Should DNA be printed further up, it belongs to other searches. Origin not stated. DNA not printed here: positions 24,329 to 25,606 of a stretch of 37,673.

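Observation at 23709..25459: Two-gene cassette: 2-TM protein + Macro-like/NDT(TIR)-like fusion, a candidate nucleotide/NAD-centred conflict (defence or toxin) module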

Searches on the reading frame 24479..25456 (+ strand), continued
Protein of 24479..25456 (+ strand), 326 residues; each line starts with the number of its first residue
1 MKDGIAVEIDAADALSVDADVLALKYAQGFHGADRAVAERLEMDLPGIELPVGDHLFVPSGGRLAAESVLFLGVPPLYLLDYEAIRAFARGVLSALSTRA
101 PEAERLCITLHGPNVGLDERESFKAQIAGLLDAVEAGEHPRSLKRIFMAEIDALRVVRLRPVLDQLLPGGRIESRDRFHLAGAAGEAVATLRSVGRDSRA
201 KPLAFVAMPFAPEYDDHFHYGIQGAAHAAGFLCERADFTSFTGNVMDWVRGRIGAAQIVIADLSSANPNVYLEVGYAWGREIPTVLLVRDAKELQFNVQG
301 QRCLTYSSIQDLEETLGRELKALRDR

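Call 63: search_dna_similar(query=window:24479-25456:+, collection=phages, mode=protein, max_evalue=0.001, max_rows=25)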
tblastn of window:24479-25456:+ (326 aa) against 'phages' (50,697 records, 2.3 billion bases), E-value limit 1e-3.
Records with a match: 29; places in all: 29; records where one place covers at least 80% of the query: 0.
Best place of each record, by identity: <60% 29.
By first word of the organism name: Staphylococcus 16; Streptococcus 10; Klebsiella 1; Bacteriophage 1; Dorea 1.
By host as written in the record: Staphylococcus aureus 8; - 3; Staphylococcus aureus subsp. aureus RN4220 2; methicillin-resistant Staphylococcus aureus spa type t223 2; Streptococcus pneumoniae 10B00617 2; Streptococcus mitis SF100 2; Klebsiella pneumoniae ST13-OXA48 1; Staphylococcus aureus 19152 ST30-MRSA-IV 1; and 8 more.
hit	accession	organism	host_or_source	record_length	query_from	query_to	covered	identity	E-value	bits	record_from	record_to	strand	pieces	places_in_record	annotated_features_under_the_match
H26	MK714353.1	Klebsiella phage ST13-OXA48phi12.5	Klebsiella pneumoniae ST13-OXA48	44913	201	322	37%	31.8%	3e-5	52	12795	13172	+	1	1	hypothetical protein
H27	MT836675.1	Bacteriophage sp.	human fecal samples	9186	204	315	34%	31.1%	1e-4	49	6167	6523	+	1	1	record has no annotation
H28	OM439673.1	Staphylococcus phage vB_SauS_Mh1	Staphylococcus aureus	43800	204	326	38%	27.1%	2e-9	65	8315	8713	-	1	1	hypothetical protein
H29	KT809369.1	Staphylococcus phage P630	Staphylococcus aureus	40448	204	326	38%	27.1%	3e-9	64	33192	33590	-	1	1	hypothetical protein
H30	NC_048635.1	Staphylococcus phage P630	Staphylococcus aureus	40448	204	326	38%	27.1%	3e-9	64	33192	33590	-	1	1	hypothetical protein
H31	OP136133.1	Staphylococcus phage phiSa2wa-st30.2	Staphylococcus aureus 19152 ST30-MRSA-IV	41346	204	326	38%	27.1%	3e-9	64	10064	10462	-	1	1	hypothetical protein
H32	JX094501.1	Staphylococcus phage SA13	Staphylococcus aureus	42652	204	326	38%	27.1%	4e-9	64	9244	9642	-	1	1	hypothetical protein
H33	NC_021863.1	Staphylococcus phage SA13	Staphylococcus aureus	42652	204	326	38%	27.1%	4e-9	64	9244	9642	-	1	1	hypothetical protein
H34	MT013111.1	Staphylococcus phage SA75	Staphylococcus aureus subsp. aureus ...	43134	204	326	38%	27.1%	4e-9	64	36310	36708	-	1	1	hypothetical protein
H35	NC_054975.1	Staphylococcus phage SA75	Staphylococcus aureus subsp. aureus ...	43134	204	326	38%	27.1%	4e-9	64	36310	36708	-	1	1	hypothetical protein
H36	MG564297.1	Staphylococcus phage UPMK_2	methicillin-resistant Staphylococcus ...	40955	204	326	38%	27.1%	4e-9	64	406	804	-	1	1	hypothetical protein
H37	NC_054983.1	Staphylococcus phage UPMK_2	methicillin-resistant Staphylococcus ...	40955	204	326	38%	27.1%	4e-9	64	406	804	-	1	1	hypothetical protein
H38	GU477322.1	Staphylococcus phage SAP-26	Staphylococcus aureus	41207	204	326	38%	27.1%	4e-9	64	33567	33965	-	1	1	hypothetical protein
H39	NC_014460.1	Staphylococcus phage SAP-26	Staphylococcus aureus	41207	204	326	38%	27.1%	4e-9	64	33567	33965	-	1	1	hypothetical protein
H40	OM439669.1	Staphylococcus phage vB_SauS_760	Staphylococcus aureus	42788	204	326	38%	27.1%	4e-9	64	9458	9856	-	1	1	hypothetical protein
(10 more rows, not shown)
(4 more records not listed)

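Call 64: get_annotated_region(hit=H28, flank=3000)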
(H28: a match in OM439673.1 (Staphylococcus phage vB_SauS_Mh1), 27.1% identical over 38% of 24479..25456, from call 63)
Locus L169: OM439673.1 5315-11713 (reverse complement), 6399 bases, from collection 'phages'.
description: Staphylococcus phage vB_SauS_Mh1, complete genome.
organism: Staphylococcus phage vB_SauS_Mh1 (NCBI taxid 2914853)
taxonomy: Viruses; Duplodnaviria; Heunggongvirae; Uroviricota; Caudoviricetes; Azeredovirinae; Phietavirus
host: Staphylococcus aureus; source: clinical; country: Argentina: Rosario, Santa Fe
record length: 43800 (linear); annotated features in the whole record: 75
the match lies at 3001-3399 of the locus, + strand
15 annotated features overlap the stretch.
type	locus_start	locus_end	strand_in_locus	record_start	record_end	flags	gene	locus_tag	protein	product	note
CDS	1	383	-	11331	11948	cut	-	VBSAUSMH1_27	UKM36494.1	hypothetical protein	PVL ORF-50-like family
CDS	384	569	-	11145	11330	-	-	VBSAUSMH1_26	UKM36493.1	DUF3113 domain-containing protein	-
CDS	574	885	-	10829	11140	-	-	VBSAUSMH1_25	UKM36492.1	DUF1064 domain-containing protein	-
CDS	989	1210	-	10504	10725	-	-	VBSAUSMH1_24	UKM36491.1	DUF3269 domain-containing protein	-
CDS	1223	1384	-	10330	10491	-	-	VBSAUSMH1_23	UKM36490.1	hypothetical protein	-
CDS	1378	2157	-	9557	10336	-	-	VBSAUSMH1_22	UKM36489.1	ATP binding protein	-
CDS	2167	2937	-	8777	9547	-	-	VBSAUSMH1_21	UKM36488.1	hypothetical protein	conserved phage C-terminal domain-containing protein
CDS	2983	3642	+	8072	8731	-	-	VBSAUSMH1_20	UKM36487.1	hypothetical protein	-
CDS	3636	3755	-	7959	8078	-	-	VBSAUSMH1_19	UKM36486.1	hypothetical protein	-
CDS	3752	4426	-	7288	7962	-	-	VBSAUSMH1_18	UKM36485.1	HNHc nuclease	-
CDS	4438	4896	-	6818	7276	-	-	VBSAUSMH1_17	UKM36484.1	ERF family ssDNA binding protein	-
CDS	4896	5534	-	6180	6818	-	-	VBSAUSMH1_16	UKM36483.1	hypothetical protein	-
CDS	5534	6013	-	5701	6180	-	-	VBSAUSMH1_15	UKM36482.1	hypothetical protein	Siphovirus Gp157 family protein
CDS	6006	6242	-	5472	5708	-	-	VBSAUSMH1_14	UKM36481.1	hypothetical protein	-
CDS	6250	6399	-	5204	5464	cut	-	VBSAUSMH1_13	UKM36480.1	hypothetical protein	-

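Call 65: get_annotated_region(hit=H2, flank=4000)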
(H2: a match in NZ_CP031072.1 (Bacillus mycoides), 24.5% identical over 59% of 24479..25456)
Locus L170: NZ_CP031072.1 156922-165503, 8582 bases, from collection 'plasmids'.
description: Bacillus mycoides strain BPN401 plasmid pl395, complete sequence
organism: Bacillus mycoides (NCBI taxid 1405)
taxonomy: Bacteria; Bacillota; Bacilli; Bacillales; Bacillaceae; Bacillus; Bacillus mycoides
host: -; source: cell culture,soil; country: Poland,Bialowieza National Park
typing (MOB-suite, as given by PLSDB): conjugative; relaxase MOBP; mating-pair formation MPF_T
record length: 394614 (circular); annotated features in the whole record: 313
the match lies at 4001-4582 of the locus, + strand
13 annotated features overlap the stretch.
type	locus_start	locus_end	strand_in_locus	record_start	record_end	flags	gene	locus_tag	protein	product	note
CDS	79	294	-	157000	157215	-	-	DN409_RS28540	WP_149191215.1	spore germination protein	-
CDS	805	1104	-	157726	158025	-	-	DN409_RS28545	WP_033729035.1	hypothetical protein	-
CDS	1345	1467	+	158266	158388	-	-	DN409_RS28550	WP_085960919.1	DUF3983 domain-containing protein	-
CDS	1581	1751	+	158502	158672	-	-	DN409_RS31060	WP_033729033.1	hypothetical protein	-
CDS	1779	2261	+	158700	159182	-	-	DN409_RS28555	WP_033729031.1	ArpU family phage packaging/lysis transcriptional regulator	GO:0006355 - regulation of DNA-templated transcription [Evidence IEA]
CDS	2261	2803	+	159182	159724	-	-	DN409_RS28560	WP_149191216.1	site-specific integrase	-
CDS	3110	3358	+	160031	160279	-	-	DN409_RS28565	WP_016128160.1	hypothetical protein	-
CDS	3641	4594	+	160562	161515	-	-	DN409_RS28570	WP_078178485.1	nucleoside 2-deoxyribosyltransferase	-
CDS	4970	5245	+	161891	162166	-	-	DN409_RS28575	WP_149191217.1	hypothetical protein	-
CDS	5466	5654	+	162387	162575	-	-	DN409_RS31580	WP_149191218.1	hypothetical protein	-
CDS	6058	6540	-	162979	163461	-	-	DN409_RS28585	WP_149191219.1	hypothetical protein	-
CDS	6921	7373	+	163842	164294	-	-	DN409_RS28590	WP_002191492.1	CBO0543 family protein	-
CDS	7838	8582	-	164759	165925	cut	dltB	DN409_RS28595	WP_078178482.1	D-alanyl-lipoteichoic acid biosynthesis protein DltB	GO:0070395 - lipoteichoic acid biosynthetic process [Evidence IEA]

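Call 66: get_annotated_region(hit=H21, flank=4000)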
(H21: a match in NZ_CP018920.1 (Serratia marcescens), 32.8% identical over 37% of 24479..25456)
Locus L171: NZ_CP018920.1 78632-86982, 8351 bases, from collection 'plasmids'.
description: Serratia marcescens strain UMH7 plasmid unnamed3, complete sequence
organism: Serratia marcescens (NCBI taxid 615)
taxonomy: Bacteria; Pseudomonadota; Gammaproteobacteria; Enterobacterales; Yersiniaceae; Serratia; Serratia marcescens
host: -; source: Homo sapiens,University of Michigan Health System; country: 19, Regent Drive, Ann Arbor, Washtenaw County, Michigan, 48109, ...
typing (MOB-suite, as given by PLSDB): mobilizable; replicon rep_cluster_998; relaxase MOBP,MOBP
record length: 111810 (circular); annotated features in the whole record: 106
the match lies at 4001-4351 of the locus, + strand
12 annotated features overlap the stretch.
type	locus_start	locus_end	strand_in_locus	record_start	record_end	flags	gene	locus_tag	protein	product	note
CDS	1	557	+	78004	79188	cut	-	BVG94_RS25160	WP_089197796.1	MalY/PatB family protein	GO:0009086 - methionine biosynthetic process [Evidence IEA]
CDS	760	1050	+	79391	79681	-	-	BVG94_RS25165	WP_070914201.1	hypothetical protein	-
CDS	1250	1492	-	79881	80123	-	-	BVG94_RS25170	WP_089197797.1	plasmid partition protein ParG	-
CDS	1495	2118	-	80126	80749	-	parA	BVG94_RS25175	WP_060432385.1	ParA family partition ATPase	-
CDS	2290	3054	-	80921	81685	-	-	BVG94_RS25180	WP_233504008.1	tyrosine-type recombinase/integrase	GO:0015074 - DNA integration [Evidence IEA]; GO:0006310 - DNA recombination [Evidence IEA]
CDS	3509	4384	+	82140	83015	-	-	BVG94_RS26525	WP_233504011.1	hypothetical protein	-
CDS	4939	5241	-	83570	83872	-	-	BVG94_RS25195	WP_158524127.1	PerC family transcriptional regulator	-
CDS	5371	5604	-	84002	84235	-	-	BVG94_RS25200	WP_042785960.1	hypothetical protein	-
CDS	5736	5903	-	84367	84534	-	-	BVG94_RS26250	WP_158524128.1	hypothetical protein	-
CDS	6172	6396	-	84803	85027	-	-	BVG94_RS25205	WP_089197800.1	YgdI/YgdR family lipoprotein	-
CDS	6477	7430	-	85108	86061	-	-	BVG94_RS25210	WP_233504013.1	YrzE family protein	-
CDS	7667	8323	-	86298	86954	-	-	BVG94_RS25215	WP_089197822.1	YetF domain-containing protein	-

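Call 67: search_protein_families(library=padloc, proteins=[L169:2983-3639:+, L170:3641-4591:+, L171:3509-4381:+, P0010, P0056, L043:7422-8981:+], max_evalue=0.01)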
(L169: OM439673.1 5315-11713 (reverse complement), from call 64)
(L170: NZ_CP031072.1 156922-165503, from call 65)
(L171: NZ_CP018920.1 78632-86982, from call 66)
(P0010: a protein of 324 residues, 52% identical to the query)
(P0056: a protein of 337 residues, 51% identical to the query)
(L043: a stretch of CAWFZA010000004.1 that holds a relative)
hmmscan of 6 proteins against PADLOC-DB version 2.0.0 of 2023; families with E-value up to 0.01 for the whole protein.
L169:2983-3639:+ (219 aa): 1 family
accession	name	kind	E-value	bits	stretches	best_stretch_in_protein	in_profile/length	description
PDLC00733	Effector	-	2.3e-12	44.4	1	29-134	264-372/388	TIR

L170:3641-4591:+ (317 aa): 1 family
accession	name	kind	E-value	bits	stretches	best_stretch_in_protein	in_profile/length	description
PDLC00733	Effector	-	2.4e-13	47.7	1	217-306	273-362/388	TIR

L171:3509-4381:+ (291 aa): 2 families
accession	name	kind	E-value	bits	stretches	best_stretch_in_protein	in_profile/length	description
PDLC00733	Effector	-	8.2e-10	36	1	195-268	285-358/388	TIR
PDLC01154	NYN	-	0.0034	14.8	1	151-210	236-295/310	"LabA-like protein, NYN family nuclease"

P0010 (324 aa): 2 families
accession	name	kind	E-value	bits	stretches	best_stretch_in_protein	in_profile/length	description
PDLC00733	Effector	-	1.3e-11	42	1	250-314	299-363/388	TIR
PDLC04335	PDC-M02B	-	0.0032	14.3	1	204-303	169-262/364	-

P0056 (337 aa): 1 family
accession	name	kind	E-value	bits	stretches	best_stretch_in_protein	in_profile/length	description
PDLC00733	Effector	-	2.3e-10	37.9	1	252-327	299-377/388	TIR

L043:7422-8981:+ (520 aa): 2 families
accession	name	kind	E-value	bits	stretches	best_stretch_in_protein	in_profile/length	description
PDLC00420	ThsB1|ThsB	-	4.6e-11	40.4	1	12-196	2-176/319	TIR-like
PDLC00733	Effector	-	6.6e-11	39.6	1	444-508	299-363/388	TIR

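Call 68: search_protein_families(library=pfam, proteins=[L169:2983-3639:+, L170:3641-4591:+, L171:3509-4381:+, P0010, P0056, P0068], max_evalue=0.1)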
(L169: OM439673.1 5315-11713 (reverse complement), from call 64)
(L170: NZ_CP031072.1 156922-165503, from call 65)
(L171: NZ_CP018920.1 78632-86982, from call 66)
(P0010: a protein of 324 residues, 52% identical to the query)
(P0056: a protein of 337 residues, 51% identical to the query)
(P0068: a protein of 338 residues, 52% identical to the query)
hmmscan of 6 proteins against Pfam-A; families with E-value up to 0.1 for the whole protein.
L169:2983-3639:+ (219 aa): 1 family
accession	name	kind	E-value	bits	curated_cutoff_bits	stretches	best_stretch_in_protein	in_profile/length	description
PF05014.21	Nuc_deoxyrib_tr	-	0.0032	18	28.8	1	46-102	44-102/117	Nucleoside 2-deoxyribosyltransferase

L170:3641-4591:+ (317 aa): 4 families
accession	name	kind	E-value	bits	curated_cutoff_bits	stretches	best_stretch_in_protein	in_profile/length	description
PF05014.21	Nuc_deoxyrib_tr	-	3.7e-08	33.9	28.8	1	200-282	9-101/117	Nucleoside 2-deoxyribosyltransferase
PF13824.12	zf-Mss51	-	0.0032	18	27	1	5-60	2-47/55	Zinc-finger of mitochondrial splicing suppressor 51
PF10137.14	CAP12-PCTIR_TIR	-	0.066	13.7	24.7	0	194-269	2-88/119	CAP12/Pycsar effector protein, TIR domain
PF21349.2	RUBY_RBDX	-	0.072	13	26.5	0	3-10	17-24/30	Rubrerythrin, rubredoxin-like domain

L171:3509-4381:+ (291 aa): 1 family
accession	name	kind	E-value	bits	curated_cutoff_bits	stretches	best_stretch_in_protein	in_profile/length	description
PF05014.21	Nuc_deoxyrib_tr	-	0.00094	19.7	28.8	1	198-252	47-103/117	Nucleoside 2-deoxyribosyltransferase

P0010 (324 aa): 2 families
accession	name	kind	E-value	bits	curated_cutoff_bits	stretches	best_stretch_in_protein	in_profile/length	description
PF05014.21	Nuc_deoxyrib_tr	-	0.0046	17.5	28.8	1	250-293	58-103/117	Nucleoside 2-deoxyribosyltransferase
PF02789.23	Peptidase_M17_N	-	0.03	14.7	23.4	1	46-98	33-85/129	Cytosol aminopeptidase family, N-terminal domain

P0056 (337 aa): 1 family
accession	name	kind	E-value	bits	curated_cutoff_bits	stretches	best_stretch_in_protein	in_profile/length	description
PF05014.21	Nuc_deoxyrib_tr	-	0.013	16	28.8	1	252-295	58-103/117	Nucleoside 2-deoxyribosyltransferase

P0068 (338 aa): 2 families
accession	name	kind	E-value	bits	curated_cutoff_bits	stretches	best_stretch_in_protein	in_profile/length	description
PF05014.21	Nuc_deoxyrib_tr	-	3.7e-06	27.5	28.8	1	257-300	59-104/117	Nucleoside 2-deoxyribosyltransferase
PF02789.23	Peptidase_M17_N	-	0.00057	20.3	23.4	1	58-116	37-95/129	Cytosol aminopeptidase family, N-terminal domain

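Call 75: search_protein_families(library=padloc, alignment_id=A4, max_evalue=0.00001)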
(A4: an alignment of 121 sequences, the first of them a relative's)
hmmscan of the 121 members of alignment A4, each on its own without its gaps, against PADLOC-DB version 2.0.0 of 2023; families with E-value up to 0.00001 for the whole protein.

A. member 1, L020:788-2680:- (631 aa): 0 families

B. families by the number of members that match (of 121 scanned): 59 families (the first 25 are shown)
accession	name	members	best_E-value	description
PDLC04790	PDC-S01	1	1e-91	-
PDLC04060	PD-T4-6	1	3.9e-57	-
PDLC04053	PD-T4-6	1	8.5e-54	-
PDLC04042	PD-T4-6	1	8.4e-53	-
PDLC04061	PD-T4-6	1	2.8e-50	-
PDLC04043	PD-T4-6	1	3.7e-50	-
PDLC04054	PD-T4-6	1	1.7e-49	-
PDLC04048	PD-T4-6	1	1.3e-47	-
PDLC04057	PD-T4-6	1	1.4e-47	-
PDLC04789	PDC-S01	1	3.3e-47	-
PDLC04138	mad6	1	1.6e-46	mads_6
PDLC04047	PD-T4-6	1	4.6e-46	-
PDLC04064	PD-T4-6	1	1.2e-42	-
PDLC04039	PD-T4-6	1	2.9e-42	-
PDLC04050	PD-T4-6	1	7.8e-41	-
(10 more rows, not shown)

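Call 97: find_encoding_contigs(protein=P0001, flank=3000, max_places=3)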
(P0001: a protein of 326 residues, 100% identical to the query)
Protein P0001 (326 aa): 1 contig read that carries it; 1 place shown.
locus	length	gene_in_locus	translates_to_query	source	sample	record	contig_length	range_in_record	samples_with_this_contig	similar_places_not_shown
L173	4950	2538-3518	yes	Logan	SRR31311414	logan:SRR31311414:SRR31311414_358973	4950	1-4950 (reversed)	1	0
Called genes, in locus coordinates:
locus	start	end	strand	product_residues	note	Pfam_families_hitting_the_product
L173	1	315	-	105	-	?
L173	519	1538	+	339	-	PF00753:Lactamase_B, PF23023:Anti-Pycsar_Apyc1 (weak), PF12706:Lactamase_B_2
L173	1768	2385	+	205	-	-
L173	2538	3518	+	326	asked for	-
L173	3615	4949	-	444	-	?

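Call 98: search_protein_representatives(protein=window:24479-25456:+)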
Query: 326 residues. Proteins with E-value up to 0.001 (for the whole library): 8933; up to 1e-10: 2031; up to 1e-30: 404. The best 150 are listed.
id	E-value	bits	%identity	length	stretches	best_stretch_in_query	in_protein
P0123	3.3e-97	341.6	51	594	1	6-324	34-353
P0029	4.0e-97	341.3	52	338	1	5-325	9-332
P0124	9.3e-91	320.4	52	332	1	6-324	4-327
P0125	1.3e-87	310.1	51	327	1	5-324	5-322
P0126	7.2e-83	294.5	47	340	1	7-323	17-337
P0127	1.9e-82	293.1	46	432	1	5-325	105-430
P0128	4.4e-81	288.6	50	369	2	183-326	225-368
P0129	4.8e-81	288.5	48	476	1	4-323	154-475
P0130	5.4e-81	288.4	48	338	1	6-324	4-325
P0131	7.7e-81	287.9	48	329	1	6-324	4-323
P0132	1.2e-79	283.9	49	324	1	7-324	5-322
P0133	1.0e-78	280.8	46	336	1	5-324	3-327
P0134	2.1e-78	279.9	41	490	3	203-326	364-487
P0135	2.4e-78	279.7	49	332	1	5-323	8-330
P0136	3.2e-78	279.2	48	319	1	5-323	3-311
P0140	5.0e-77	275.3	44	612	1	7-325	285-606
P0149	7.3e-76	271.5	45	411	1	3-318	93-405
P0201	2.9e-66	240.0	43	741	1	6-322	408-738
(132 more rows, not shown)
